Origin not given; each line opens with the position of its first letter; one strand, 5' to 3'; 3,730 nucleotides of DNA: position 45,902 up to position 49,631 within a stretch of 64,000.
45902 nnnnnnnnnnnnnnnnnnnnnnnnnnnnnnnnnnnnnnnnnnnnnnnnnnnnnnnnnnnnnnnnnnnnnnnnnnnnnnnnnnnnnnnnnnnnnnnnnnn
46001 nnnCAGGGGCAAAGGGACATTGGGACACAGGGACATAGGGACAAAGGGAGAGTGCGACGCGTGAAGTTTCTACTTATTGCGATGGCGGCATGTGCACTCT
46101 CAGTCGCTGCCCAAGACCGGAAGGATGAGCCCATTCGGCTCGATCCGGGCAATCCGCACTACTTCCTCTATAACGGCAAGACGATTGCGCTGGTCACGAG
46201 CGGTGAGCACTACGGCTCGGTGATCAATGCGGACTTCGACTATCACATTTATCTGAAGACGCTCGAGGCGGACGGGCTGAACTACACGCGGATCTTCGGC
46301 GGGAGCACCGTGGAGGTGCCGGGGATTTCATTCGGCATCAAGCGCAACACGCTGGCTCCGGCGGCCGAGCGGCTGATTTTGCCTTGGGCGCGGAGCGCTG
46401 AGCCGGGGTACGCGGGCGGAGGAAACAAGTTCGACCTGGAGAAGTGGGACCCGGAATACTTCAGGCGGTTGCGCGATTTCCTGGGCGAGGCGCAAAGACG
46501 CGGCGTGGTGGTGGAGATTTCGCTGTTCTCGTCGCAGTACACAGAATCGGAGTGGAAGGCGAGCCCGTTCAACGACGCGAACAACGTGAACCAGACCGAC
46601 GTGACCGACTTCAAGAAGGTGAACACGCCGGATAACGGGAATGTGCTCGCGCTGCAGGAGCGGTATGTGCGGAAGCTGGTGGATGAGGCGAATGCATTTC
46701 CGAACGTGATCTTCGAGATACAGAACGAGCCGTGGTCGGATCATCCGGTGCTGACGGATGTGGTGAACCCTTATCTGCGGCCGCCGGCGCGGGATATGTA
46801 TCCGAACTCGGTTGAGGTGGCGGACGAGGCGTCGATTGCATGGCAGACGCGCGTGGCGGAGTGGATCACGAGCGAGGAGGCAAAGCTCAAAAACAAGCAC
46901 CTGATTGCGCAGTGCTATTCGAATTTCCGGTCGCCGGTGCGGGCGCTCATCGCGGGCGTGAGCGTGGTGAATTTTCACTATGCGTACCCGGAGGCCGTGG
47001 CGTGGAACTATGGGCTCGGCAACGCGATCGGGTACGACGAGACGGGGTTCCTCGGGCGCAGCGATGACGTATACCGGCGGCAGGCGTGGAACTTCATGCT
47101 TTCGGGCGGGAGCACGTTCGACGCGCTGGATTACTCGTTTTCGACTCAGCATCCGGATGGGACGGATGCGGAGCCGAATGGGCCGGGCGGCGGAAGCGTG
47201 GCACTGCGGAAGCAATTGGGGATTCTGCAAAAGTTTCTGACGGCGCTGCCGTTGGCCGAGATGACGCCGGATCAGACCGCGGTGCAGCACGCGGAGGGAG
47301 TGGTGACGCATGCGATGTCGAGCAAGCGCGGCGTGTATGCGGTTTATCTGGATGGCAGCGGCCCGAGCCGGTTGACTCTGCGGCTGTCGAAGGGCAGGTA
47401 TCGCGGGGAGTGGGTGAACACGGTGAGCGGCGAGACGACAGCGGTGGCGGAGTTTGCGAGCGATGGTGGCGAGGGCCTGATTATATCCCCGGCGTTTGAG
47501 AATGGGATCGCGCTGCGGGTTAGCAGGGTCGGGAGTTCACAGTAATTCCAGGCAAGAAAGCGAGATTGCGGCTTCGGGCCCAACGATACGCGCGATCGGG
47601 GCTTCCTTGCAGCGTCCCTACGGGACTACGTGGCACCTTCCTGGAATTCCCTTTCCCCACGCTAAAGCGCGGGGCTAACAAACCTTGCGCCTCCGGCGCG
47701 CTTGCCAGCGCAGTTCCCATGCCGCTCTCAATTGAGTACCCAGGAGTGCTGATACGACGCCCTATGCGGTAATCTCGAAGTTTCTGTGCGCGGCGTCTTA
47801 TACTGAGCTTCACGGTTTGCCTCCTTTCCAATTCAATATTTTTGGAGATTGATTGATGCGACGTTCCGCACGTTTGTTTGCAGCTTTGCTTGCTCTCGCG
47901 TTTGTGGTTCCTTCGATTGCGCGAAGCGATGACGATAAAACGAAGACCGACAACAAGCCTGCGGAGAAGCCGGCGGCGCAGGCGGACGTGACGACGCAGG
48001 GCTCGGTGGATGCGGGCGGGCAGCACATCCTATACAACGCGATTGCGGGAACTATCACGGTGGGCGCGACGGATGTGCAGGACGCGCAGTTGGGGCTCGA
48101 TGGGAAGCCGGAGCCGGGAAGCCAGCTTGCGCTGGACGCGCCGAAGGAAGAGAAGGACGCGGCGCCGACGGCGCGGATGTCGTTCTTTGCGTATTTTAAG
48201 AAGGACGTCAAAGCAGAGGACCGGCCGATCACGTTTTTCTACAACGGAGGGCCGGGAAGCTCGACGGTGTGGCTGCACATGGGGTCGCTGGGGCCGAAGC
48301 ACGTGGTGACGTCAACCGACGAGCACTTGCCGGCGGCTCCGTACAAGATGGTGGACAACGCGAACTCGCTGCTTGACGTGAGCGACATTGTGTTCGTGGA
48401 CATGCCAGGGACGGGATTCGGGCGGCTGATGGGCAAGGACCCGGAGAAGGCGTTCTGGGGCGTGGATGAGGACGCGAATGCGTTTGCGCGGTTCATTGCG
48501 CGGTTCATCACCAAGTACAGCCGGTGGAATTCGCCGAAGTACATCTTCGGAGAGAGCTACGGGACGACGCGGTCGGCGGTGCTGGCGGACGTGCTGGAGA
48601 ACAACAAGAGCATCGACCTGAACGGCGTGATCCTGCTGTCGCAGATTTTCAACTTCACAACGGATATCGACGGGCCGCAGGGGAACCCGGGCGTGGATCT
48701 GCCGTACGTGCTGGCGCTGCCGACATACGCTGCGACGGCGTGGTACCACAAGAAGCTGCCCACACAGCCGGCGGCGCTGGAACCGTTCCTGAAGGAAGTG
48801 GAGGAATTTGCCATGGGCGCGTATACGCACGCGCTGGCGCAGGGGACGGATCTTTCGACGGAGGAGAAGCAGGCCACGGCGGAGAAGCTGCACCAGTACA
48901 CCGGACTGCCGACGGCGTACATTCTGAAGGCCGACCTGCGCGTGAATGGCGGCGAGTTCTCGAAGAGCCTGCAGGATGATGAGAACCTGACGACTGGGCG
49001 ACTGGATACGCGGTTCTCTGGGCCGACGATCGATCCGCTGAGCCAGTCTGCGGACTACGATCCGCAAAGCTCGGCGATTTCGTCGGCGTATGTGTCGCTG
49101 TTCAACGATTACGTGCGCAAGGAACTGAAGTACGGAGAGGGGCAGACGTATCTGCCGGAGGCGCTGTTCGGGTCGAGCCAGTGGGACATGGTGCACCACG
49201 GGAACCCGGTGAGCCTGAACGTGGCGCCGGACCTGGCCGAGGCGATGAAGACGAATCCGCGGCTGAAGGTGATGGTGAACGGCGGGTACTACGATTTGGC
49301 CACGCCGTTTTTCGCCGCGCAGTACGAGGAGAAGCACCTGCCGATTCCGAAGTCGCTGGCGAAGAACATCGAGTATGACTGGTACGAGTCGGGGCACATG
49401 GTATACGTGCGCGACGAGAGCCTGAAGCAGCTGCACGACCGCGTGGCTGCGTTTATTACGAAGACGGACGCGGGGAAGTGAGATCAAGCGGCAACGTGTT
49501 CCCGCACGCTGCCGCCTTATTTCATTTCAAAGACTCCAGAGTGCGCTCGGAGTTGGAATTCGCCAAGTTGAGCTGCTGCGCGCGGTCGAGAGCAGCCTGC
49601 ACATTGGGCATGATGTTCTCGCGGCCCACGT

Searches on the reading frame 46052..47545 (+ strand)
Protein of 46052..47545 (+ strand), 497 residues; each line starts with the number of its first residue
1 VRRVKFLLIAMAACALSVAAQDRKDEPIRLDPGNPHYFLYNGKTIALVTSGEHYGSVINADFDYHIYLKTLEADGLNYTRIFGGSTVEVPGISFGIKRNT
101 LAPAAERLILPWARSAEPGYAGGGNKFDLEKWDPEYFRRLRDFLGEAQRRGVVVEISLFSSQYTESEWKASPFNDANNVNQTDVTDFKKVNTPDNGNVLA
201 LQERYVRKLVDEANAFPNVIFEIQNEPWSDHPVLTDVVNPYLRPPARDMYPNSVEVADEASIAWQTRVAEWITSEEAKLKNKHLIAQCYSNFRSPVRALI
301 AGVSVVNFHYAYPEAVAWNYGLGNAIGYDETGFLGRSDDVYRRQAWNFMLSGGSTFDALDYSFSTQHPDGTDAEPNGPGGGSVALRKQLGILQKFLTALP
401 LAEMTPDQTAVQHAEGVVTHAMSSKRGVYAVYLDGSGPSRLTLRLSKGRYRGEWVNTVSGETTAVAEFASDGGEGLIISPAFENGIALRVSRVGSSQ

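Call 16: search_protein_families(library=pfam, proteins=[window:46052-47545:+], max_evalue=0.00001)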
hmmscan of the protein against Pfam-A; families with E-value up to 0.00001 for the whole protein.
window:46052-47545:+ (497 aa): 1 family
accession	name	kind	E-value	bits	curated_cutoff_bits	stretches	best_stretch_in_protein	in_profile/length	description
PF19815.4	DUF6298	-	8.3e-06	25.3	28.1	0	110-186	207-286/487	Family of unknown function (DUF6298)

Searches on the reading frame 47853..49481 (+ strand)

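Call 16: search_protein_families(library=pfam, proteins=[window:47853-49481:+], max_evalue=0.00001)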
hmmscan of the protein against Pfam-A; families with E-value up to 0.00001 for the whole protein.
window:47853-49481:+ (542 aa): 1 family
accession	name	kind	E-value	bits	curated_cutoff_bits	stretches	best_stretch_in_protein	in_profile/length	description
PF00450.28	Peptidase_S10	-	6.6e-15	55.8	21.9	1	108-500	24-364/420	Serine carboxypeptidase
